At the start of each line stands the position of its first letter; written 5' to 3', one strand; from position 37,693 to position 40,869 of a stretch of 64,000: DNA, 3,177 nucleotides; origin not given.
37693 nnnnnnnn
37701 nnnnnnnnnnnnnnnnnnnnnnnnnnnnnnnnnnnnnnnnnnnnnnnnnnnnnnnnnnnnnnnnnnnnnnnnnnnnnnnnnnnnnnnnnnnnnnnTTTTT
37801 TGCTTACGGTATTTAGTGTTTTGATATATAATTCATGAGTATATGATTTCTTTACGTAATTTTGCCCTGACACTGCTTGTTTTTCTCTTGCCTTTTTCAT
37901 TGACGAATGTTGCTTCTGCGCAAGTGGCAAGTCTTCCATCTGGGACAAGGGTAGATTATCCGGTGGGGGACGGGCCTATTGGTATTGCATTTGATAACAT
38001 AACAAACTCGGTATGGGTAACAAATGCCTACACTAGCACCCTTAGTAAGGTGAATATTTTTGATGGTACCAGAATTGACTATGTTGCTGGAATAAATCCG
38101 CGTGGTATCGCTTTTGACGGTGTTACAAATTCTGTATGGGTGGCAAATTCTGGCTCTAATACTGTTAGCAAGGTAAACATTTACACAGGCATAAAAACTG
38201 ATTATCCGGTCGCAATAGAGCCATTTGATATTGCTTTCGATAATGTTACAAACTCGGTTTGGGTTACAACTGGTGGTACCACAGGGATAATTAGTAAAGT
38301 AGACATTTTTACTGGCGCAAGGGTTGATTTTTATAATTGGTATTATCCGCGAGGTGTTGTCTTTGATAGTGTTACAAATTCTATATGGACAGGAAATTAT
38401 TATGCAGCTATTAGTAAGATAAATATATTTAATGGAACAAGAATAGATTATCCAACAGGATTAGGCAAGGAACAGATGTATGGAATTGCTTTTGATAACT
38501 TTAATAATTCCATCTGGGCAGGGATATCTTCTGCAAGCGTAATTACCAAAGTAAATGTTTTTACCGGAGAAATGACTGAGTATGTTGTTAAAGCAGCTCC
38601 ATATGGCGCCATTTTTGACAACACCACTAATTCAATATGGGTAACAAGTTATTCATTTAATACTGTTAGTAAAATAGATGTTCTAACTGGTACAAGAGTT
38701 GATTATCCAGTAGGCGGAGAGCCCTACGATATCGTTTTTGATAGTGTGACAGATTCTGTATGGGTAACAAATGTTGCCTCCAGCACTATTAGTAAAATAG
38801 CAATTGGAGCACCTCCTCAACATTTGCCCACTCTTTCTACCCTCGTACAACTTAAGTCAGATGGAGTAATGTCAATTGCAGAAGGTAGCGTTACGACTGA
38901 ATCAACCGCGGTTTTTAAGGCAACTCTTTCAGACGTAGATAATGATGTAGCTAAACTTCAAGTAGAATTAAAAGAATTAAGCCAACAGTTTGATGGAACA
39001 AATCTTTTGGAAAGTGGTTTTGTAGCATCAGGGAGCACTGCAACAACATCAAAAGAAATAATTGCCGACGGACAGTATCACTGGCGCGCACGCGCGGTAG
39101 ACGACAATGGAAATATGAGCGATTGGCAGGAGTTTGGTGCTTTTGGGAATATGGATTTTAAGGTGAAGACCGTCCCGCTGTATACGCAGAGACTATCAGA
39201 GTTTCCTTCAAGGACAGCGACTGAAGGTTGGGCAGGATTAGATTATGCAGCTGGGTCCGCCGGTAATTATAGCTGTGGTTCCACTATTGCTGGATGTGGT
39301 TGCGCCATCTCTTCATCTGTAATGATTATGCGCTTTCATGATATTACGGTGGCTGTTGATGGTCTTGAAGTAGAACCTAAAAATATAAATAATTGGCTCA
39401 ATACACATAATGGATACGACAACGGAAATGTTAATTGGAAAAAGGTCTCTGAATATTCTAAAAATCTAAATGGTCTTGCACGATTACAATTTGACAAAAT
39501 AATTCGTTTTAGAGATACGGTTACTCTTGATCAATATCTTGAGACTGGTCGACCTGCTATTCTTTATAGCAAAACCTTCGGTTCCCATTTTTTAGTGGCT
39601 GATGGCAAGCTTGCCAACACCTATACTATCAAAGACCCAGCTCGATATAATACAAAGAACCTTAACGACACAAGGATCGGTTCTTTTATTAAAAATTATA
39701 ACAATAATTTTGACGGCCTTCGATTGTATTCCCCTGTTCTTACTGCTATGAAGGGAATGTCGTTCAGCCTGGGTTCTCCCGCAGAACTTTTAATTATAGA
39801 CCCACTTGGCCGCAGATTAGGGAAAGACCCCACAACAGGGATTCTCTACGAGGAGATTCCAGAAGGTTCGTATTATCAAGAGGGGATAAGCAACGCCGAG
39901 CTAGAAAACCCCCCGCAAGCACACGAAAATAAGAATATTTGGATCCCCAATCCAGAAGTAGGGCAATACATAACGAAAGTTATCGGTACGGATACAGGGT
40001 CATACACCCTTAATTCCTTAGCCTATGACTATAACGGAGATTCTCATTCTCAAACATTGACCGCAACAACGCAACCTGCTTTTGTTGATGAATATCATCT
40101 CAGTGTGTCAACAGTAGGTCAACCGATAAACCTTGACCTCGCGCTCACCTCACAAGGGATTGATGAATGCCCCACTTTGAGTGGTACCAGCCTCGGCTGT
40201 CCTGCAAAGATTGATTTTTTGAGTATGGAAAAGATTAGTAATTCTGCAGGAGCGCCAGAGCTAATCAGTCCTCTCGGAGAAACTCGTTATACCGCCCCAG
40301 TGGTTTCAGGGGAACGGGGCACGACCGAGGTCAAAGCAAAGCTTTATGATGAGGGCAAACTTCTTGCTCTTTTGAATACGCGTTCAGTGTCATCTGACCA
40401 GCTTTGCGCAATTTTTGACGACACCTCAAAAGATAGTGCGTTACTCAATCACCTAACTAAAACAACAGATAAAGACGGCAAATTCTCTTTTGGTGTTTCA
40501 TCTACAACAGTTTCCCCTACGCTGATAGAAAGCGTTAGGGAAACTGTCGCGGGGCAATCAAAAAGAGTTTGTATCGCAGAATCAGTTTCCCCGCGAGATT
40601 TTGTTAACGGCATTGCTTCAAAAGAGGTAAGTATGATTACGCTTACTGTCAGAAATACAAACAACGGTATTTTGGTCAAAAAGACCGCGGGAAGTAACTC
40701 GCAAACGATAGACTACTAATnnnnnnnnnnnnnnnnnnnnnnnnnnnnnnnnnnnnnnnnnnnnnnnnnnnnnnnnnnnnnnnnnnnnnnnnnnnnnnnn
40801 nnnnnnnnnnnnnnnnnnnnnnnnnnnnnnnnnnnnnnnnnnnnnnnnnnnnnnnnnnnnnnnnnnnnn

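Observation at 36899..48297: Proteobacterial-type cytochrome bo3 quinol oxidase operon (cyoABCDE) in an otherwise streamlined, AT-rich genome, split after cyoA by a 5-kb three-gene insertion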

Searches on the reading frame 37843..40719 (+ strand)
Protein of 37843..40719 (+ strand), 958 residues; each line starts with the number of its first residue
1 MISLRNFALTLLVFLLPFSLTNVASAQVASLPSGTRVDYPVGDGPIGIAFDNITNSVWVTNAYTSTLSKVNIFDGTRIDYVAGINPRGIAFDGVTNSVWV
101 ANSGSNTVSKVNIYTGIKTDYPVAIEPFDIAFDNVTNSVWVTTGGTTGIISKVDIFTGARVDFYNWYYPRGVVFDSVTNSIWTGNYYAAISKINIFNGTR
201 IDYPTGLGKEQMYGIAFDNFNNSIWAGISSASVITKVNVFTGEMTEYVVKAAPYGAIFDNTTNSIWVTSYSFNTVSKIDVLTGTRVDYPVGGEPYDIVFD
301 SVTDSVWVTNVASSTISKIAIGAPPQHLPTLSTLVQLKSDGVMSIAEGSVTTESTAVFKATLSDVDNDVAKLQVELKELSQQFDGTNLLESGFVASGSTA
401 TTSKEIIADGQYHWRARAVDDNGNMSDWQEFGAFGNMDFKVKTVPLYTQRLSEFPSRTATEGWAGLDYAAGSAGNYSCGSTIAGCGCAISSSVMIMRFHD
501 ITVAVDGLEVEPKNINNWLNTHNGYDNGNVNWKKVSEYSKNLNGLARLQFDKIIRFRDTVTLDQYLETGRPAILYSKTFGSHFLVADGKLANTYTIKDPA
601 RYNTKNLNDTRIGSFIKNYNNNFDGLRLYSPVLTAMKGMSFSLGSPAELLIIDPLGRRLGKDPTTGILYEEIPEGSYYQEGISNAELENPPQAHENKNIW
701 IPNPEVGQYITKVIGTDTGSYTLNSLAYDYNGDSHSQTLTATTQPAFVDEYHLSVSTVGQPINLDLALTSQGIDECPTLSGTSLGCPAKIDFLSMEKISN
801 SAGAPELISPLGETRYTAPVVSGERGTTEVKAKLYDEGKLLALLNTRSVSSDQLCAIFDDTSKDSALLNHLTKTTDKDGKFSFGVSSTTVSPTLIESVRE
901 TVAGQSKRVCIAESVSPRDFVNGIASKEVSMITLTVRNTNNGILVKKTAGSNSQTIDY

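Call 3: search_protein_families(library=pfam, proteins=[window:37843-40719:+])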
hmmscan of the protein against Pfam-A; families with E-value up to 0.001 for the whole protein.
window:37843-40719:+ (958 aa): 2 families
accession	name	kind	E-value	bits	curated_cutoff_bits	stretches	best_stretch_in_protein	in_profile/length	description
PF01436.27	NHL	-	0.0004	20.7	20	0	85-109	3-26/28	NHL repeat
PF19077.6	Big_13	-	0.00053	20.9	27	1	349-429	22-94/102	Bacterial Ig-like domain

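Call 4: search_protein_families(library=ncbifam, proteins=[window:37843-40719:+])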
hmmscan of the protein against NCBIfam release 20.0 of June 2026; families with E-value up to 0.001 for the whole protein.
window:37843-40719:+ (958 aa): 1 family
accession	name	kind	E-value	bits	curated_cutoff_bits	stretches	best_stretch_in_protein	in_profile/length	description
TIGR03866.1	PQQ_ABC_repeats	subfamily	3.2e-06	26.4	287.3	0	51-155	7-154/310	PQQ-dependent catabolism-associated beta-propeller protein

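Call 26: find_homologous_proteins(query=window:37843-40719:+, max_evalue=0.00001)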
Query window:37843-40719:+ (958 aa): 231 proteins with E <= 0.00001 among 8000 candidates; the best 120 are listed.
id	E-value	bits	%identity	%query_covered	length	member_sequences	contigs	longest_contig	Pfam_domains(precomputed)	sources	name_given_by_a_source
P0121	0.0e+0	2157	100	100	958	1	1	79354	PF13529.14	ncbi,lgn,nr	ncbi:MAG: YncE family protein [bacterium]|nr:YncE family protein [bacterium]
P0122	0.0e+0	1372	64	100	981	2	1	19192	-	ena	-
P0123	0.0e+0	1165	58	100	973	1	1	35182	PF13529.14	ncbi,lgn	ncbi:MAG: YncE family protein [Minisyncoccia bacterium]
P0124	2.4e-255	868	59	73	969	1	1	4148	PF17170.11,PF24684.2,PF01436.28,PF25021.2,PF06739.18,PF08450.19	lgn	-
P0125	8.8e-232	790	57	67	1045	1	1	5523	PF17170.11,PF13529.14,PF24684.2,PF01436.28,PF25021.2,PF06739.18,PF08450.19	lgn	-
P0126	7.0e-229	781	56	68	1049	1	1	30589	PF17170.11,PF22701.4,PF24684.2,PF01436.28,PF25021.2,PF06739.18,PF08450.19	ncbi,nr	ncbi:MAG: 6-bladed beta-propeller [Candidatus Azambacteria bacterium]|nr:6-bladed beta-propeller [Ca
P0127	6.4e-168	579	43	43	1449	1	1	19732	PF02450.22,PF07819.20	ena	-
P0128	1.4e-140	488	43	36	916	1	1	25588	-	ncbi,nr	ncbi:MAG: hypothetical protein Q7S34_01115, partial [bacterium]|nr:hypothetical protein [bacterium]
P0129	2.4e-129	451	48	49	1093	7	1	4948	PF24996.1,PF07646.22,PF13964.13,PF24681.2,PF13415.13,PF24981.2,PF01344.32,PF25210.2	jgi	-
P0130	3.2e-129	451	47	31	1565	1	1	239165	PF24684.2,PF01436.28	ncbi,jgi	ncbi:MAG: hypothetical protein WC847_00530 [Candidatus Paceibacterota bacterium]|jgi:DNA-binding bet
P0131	6.1e-129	450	54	43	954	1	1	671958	PF02450.22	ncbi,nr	ncbi:MAG: hypothetical protein PHT16_00335 [Candidatus Pacebacteria bacterium]|nr:hypothetical prote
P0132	1.2e-128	449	50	46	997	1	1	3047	PF13229.13,PF05048.20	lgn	-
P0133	4.7e-128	447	50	45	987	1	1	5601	PF13229.13,PF05048.20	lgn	-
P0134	7.9e-127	443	50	45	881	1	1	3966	-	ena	-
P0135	3.6e-122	427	45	32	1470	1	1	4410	PF10282.16,PF13385.14,PF01436.28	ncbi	ncbi:MAG: LamG-like jellyroll fold domain-containing protein, partial [Candidatus Paceibacterota bac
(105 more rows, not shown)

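Call 27: find_encoding_contigs(protein=P0121, flank=3000, max_places=2)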
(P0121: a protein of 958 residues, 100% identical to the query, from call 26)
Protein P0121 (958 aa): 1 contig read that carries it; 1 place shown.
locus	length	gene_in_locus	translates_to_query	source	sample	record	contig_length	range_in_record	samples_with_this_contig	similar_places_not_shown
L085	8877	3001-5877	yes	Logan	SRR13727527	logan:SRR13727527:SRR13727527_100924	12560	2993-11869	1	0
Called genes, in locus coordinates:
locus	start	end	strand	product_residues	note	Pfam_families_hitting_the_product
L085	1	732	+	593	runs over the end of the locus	PF01875:Memo, PF09587:PGA_cap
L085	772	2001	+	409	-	PF07690:MFS_1, PF12832:MFS_1_like (weak), PF13347:MFS_2, PF11700:ATG22, PF07690:MFS_1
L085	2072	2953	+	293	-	PF06481:COX_ARM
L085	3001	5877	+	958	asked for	PF13529:Peptidase_C39_2 (faint)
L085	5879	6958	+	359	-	-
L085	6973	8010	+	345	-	PF13180:PDZ_2, PF00595:PDZ (weak), PF17820:PDZ_6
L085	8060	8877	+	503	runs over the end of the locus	?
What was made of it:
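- Checked: An independent gene call on the identical sequence gives 293 aa, so the start is probably the second ATG, at 36914 (call 27).
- An independent assembly (Logan SRR13727527, L085) reproduces MFS-cyoA-958-359-PDZ-cyoB with identical proteins (call 27). An independent assembly from a different pipeline (L085) reproduces the MFS-cyoA-958-359-PDZ-cyoB junctions with identical proteins (call 27).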

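Call 28: find_encoding_contigs(protein=P0123, flank=10000, max_places=2)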
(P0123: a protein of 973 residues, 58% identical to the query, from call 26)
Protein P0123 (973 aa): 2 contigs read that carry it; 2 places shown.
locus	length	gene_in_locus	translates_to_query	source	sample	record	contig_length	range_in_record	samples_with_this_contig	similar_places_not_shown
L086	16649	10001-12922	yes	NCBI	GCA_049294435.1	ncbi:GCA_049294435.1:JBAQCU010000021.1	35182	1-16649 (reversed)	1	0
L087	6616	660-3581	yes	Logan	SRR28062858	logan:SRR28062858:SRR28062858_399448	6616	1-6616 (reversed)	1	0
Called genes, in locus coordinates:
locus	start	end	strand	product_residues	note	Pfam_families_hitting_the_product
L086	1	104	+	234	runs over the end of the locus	PF00702:Hydrolase, PF12710:HAD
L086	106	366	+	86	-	PF18898:DUF5654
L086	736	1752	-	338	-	PF05697:Trigger_N, PF05698:Trigger_C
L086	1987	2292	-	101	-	-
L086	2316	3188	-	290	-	-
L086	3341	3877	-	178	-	PF00719:Pyrophosphatase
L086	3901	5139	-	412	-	PF08529:NusA_N, PF07650:KH_2 (faint), PF00575:S1, PF13184:KH_NusA_1st, PF26594:KH_NusA_2nd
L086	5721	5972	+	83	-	-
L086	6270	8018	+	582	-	PF05157:MshEN, PF00437:T2SSE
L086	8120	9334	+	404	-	PF28597:T2SSF_N, PF00482:T2SSF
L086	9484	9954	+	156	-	-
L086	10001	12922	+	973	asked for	PF13529:Peptidase_C39_2 (weak)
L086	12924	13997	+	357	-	-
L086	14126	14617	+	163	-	-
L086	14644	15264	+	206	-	-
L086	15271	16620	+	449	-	-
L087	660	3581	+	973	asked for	PF13529:Peptidase_C39_2 (weak)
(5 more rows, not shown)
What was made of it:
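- On Peptidase C39-like (papain fold) domain in the 958 aa protein: The precomputed hits are "faint/weak" (calls 27, 28).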

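Call 29: find_encoding_contigs(protein=P0126, flank=10000, max_places=2)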
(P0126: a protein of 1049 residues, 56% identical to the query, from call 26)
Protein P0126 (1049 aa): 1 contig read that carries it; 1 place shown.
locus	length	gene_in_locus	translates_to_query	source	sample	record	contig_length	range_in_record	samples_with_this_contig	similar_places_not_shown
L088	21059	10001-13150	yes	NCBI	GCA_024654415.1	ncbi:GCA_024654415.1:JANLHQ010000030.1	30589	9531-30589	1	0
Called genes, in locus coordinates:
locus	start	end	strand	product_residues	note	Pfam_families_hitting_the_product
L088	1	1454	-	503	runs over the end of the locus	PF02874:ATP-synt_ab_N, PF00006:ATP-synt_ab, PF00306:ATP-synt_ab_C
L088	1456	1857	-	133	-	PF00213:OSCP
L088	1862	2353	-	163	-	PF00430:ATP-synt_B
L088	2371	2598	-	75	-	PF00137:ATP-synt_C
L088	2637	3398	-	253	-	PF00119:ATP-synt_A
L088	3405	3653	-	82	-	-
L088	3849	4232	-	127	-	PF03625:DUF302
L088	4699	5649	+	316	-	PF00512:HisKA, PF02518:HATPase_c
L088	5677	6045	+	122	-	PF00072:Response_reg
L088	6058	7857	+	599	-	PF05157:MshEN, PF00437:T2SSE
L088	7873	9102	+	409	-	PF28597:T2SSF_N (weak), PF00482:T2SSF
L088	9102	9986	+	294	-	PF07963:N_methyl (weak)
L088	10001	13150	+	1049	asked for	PF08450:SGL (faint), PF01436:NHL (weak), PF06739:SBBP (faint), PF24684:Vgb_lyase (faint), PF25021:TEN_NHL (faint), PF17170:DUF5128 (weak), PF22701:Mala_s_1-like (faint), PF01436:NHL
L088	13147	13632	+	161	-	-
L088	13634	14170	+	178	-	PF07963:N_methyl (weak)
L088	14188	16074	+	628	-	-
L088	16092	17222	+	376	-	PF11104:PilM_2, PF14450:FtsA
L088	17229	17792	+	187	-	PF05137:PilN (weak)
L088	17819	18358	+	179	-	-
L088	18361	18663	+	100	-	-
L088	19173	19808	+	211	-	PF03575:Peptidase_S51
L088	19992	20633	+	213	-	-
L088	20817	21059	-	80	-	?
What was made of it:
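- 37843..40719 (+): Inserted gene 1, a 958 aa secreted surface protein: signal peptide, YncE/YVTN-type beta-propeller (about residues 35-320), Ig-like domain, C39-like papain-fold domain (about 445-600), beta-sandwich, and a poorly modelled C-terminus. Orthologues in L086 and L088 lie in type IV pilus clusters (calls 28, 29).
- On Type IV pilus-associated large protein (PilY1-like role): The orthologues in L086 and L088 are in PilB-PilC-pilin clusters (calls 28, 29).
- Closest known: YncE/YVTN beta-propeller surface proteins. Same: Orthologues sit after PilC and a pilin in L086 and L088 (calls 28, 29).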

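Call 60: search_protein_families(library=phrogs, proteins=[window:37843-40719:+], max_evalue=0.01)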
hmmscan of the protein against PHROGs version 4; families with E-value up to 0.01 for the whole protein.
window:37843-40719:+ (958 aa): 0 families

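Call 67: predict_structure(alignment_id=A3)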
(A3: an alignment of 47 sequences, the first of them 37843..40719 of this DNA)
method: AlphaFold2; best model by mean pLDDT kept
length: 958 residues; sequences in the alignment: 47
mean_pLDDT: 79.3   pTM: 0.58
mean pLDDT of the five models: 79.3, 77.3, 75.0, 74.2, 74.0
residues with pLDDT >= 90: 538; 70-90: 162; 50-70: 74; < 50: 184
segments of 3 or more residues with pLDDT < 50: 19-30, 604-618, 689-692, 775-837, 859-861, 872-894, 896-910, 912-917, 920-958
pLDDT, mean of each block of 10 residues (from residue 1): 61 60 41 82 98 98 98 95 98 98 98 98 96 98 86 98 89 97 91 95 85 93 95 96 95 96 96 96 94 98 96 97 73 95 94 94 93 98 97 97 94 98 96 94 87 80 90 69 91 95 96 96 89 95 92 90 92 86 89 84 47 48 88 89 91 96 89 91 58 75 93 91 91 90 90 84 77 53 31 27 27 28 31 42 56 52 53 43 44 46 38 48 41 35 36 32
secondary structure, 60 per line:
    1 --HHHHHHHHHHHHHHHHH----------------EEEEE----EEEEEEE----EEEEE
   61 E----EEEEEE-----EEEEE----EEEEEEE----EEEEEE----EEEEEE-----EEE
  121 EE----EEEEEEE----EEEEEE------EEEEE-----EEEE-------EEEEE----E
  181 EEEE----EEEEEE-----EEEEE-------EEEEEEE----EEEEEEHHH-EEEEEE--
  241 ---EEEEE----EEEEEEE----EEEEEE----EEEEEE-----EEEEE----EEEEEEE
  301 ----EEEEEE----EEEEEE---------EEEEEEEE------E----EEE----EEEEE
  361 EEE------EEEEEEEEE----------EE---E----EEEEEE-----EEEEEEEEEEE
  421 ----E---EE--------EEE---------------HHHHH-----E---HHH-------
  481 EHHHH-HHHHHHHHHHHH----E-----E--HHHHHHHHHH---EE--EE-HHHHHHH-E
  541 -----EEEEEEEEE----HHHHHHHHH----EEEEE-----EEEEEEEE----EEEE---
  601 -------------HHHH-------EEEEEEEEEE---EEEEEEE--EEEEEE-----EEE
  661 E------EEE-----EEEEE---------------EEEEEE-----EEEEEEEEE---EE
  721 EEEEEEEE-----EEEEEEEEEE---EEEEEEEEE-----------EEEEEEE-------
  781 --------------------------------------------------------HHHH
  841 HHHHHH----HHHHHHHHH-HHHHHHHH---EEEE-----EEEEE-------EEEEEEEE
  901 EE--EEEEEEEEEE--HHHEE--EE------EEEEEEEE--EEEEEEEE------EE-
elements in order (helices of 4 or more, strands of 3 or more residues): H3-19 E36-40 E45-51 E56-61 E66-71 E77-81 E86-92 E97-102 E107-112 E118-122 E127-133 E138-143 E150-154 E160-163 E171-175 E180-184 E189-194 E200-204 E212-218 E223-228 E233-238 E244-248 E253-259 E264-269 E274-279 E285-289 E294-300 E305-310 E315-320 E330-337 E349-351 E356-363 E370-378 E399-404 E410-420 E439-441 H457-461 H482-485 H487-498 H512-521 H532-538 E546-554 H559-567 E572-576 E582-589 E594-597 H614-617 E625-634 E638-644 E647-652 E658-661 E668-670 E676-680 E696-701 E707-715 E719-728 E734-743 E747-755 E767-773 H837-846 H851-859 H861-868 E872-875 E881-885 E893-902 E905-914 E932-939 E942-949
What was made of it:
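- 37843..40719 (+): AF2 model, pLDDT 79 overall and above 90 for residues 40-600 (call 67).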

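Call 70: fold_search(model_id=the predicted structure, library=pdb)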
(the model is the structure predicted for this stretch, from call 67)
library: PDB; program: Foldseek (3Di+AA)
matches with E <= 10: 1986; with E <= 0.001: 1306
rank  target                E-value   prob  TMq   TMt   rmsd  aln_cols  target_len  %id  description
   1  1l0q_A                4.6e-18  1.00  0.26  0.62  13.9       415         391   18  Tandem YVTN beta-propeller and PKD domains from an archaeal surface layer protein (released 2002-11-06)
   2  7seu_D                1.2e-16  1.00  0.28  0.83   2.5       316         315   16  Crystal structure of E coli contaminant protein YncE co-purified with a plant protein (released 2022-04-20)
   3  7djm                  2.9e-16  1.00  0.22  0.43  25.6       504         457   13  Structure of four truncated and mutated forms of quenching protein (released 2022-06-08)
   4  3vgz_A                3.4e-16  1.00  0.28  0.79   4.2       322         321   16  Crystal structure of E. coli YncE (released 2011-11-16)
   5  4a2m_D                4.8e-16  1.00  0.26  0.33  14.5       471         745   11  Structure of the periplasmic domain of the heparin and heparan sulphate sensing hybrid two component system BT4663 in  (released 2012-05-02)
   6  7djl_C                4.8e-16  1.00  0.22  0.43  17.3       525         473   11  Structure of four truncated and mutated forms of quenching protein (released 2022-06-08)
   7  7djl_A                8.3e-16  1.00  0.22  0.43  17.5       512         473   12  Structure of four truncated and mutated forms of quenching protein (released 2022-06-08)
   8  4a2m_C                1.2e-15  1.00  0.26  0.33  14.4       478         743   12  Structure of the periplasmic domain of the heparin and heparan sulphate sensing hybrid two component system BT4663 in  (released 2012-05-02)
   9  3vgz_C                1.3e-15  1.00  0.28  0.80   3.0       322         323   16  Crystal structure of E. coli YncE (released 2011-11-16)
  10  3vh0_A                1.7e-15  1.00  0.28  0.79   4.1       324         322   16  Crystal structure of E. coli YncE complexed with DNA (released 2011-11-16)
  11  4a2l_B                2.1e-15  1.00  0.26  0.33  13.6       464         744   11  Structure of the periplasmic domain of the heparin and heparan sulphate sensing hybrid two component system BT4663 in  (released 2012-05-02)
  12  7djl_B                3.7e-15  1.00  0.21  0.41  17.6       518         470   12  Structure of four truncated and mutated forms of quenching protein (released 2022-06-08)
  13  4a2m_A                3.8e-15  1.00  0.26  0.33  14.8       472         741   12  Structure of the periplasmic domain of the heparin and heparan sulphate sensing hybrid two component system BT4663 in  (released 2012-05-02)
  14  3ott_B                3.8e-15  1.00  0.27  0.34   8.5       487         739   14  Crystal Structure of the extracellular domain of the putative one component system BT4673 from B. thetaiotaomicron (released 2011-08-10)
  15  4a2m_B                4.0e-15  1.00  0.26  0.33  14.7       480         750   12  Structure of the periplasmic domain of the heparin and heparan sulphate sensing hybrid two component system BT4663 in  (released 2012-05-02)
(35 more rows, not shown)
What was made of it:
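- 37843..40719 (+): Foldseek top hits are 1l0q (YVTN propeller + PKD surface-layer protein) and E. coli YncE (call 70).
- Closest known: YncE/YVTN beta-propeller surface proteins. Same: The N-terminal third of the 958 aa protein is a YncE-type seven-or-so-bladed propeller followed by an Ig/PKD-like domain (call 70).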

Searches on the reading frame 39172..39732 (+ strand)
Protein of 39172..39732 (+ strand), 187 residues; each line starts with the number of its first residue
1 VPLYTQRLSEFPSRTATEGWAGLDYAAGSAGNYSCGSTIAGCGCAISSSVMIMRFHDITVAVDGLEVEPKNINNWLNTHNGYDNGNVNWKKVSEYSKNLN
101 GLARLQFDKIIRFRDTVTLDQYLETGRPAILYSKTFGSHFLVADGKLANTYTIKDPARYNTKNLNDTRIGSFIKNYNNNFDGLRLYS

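Call 68: search_protein_families(library=pfam, proteins=[window:39172-39732:+], max_evalue=1)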
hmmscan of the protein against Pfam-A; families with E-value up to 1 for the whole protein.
seq(187 aa): 2 families
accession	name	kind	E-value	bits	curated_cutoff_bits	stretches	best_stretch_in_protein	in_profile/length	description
PF03412.21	Peptidase_C39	-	0.00038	20.7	22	1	119-162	68-111/133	Peptidase C39 family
PF13529.12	Peptidase_C39_2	-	0.00099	20.1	24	1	40-157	12-143/143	Peptidase_C39 like family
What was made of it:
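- On Peptidase C39-like (papain fold) domain in the 958 aa protein: PF03412 scores 20.7 against 22, and PF13529 scores 20.1 against 24 (call 68).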
